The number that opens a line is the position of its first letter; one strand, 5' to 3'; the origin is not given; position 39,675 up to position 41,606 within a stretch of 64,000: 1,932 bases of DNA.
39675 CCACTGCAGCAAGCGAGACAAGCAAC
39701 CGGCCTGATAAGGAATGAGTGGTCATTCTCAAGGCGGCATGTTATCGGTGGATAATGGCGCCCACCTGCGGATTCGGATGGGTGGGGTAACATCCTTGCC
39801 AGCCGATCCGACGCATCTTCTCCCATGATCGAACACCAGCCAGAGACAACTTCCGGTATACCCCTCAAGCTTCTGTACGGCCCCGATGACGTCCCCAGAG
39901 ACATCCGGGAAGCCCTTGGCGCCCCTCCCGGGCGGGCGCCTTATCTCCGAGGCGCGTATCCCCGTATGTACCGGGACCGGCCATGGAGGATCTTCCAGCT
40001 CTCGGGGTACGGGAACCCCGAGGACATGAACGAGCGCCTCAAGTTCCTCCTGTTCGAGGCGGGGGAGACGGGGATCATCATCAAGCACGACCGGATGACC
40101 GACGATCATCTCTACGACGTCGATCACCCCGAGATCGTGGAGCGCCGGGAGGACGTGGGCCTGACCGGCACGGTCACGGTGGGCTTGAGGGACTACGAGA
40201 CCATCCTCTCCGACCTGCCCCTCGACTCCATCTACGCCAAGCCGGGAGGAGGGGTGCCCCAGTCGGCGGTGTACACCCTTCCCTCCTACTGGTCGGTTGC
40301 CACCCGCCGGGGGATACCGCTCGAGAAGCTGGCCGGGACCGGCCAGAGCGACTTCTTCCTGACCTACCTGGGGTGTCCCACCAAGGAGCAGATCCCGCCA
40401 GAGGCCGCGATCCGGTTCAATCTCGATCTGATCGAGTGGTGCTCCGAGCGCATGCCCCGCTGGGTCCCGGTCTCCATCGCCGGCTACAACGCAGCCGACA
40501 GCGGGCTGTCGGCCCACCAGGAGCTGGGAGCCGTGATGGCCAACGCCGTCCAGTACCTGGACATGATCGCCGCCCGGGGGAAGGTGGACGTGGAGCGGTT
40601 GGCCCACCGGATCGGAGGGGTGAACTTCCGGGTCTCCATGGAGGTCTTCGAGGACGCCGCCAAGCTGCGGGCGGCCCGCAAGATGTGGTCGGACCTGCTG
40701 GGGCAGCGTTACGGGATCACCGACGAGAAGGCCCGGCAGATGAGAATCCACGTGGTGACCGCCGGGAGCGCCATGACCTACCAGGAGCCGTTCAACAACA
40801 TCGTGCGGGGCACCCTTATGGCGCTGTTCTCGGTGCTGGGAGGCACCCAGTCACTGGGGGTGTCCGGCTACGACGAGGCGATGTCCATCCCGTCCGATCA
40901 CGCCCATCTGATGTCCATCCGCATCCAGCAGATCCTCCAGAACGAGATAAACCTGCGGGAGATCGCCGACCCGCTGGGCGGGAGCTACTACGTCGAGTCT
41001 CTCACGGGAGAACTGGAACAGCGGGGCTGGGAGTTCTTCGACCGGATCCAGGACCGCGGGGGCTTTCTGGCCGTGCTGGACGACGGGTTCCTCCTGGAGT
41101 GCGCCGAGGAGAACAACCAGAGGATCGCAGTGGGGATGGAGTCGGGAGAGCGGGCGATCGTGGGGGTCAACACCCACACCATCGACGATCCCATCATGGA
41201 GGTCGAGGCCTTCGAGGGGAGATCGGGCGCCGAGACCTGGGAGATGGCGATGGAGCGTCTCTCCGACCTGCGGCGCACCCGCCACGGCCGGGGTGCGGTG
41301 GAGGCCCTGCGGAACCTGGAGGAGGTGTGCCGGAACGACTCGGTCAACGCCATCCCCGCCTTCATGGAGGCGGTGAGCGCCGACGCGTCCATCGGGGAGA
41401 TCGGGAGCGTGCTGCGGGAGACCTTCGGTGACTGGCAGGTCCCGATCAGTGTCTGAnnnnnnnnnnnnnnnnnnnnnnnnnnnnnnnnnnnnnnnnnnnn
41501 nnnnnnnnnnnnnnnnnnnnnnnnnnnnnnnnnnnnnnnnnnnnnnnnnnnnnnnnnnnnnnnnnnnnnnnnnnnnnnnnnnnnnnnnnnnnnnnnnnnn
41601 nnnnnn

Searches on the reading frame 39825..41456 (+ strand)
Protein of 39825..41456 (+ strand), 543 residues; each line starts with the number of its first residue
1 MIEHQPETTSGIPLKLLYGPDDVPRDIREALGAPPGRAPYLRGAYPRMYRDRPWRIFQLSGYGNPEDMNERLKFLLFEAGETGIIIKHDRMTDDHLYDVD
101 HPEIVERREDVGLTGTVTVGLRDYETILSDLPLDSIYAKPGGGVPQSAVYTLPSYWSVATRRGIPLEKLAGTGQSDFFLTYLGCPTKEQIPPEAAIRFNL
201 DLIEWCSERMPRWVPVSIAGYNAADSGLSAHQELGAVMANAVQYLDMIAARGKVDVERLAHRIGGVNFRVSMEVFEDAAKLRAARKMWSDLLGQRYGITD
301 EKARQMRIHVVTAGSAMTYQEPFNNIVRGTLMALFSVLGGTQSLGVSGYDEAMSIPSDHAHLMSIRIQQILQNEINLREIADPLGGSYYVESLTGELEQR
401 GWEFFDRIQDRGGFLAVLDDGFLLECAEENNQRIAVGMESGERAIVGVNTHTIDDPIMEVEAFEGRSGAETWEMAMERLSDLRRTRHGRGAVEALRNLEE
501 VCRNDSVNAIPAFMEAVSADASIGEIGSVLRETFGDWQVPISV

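Call 19: search_protein_families(library=pfam, proteins=[window:39825-41456:+], max_evalue=0.001)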
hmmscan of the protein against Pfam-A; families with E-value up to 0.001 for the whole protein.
window:39825-41456:+ (543 aa): 1 family
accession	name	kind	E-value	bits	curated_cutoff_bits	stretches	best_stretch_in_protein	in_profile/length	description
PF01642.28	MM_CoA_mutase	-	5e-133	444.8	22.1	1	7-535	1-512/512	Methylmalonyl-CoA mutase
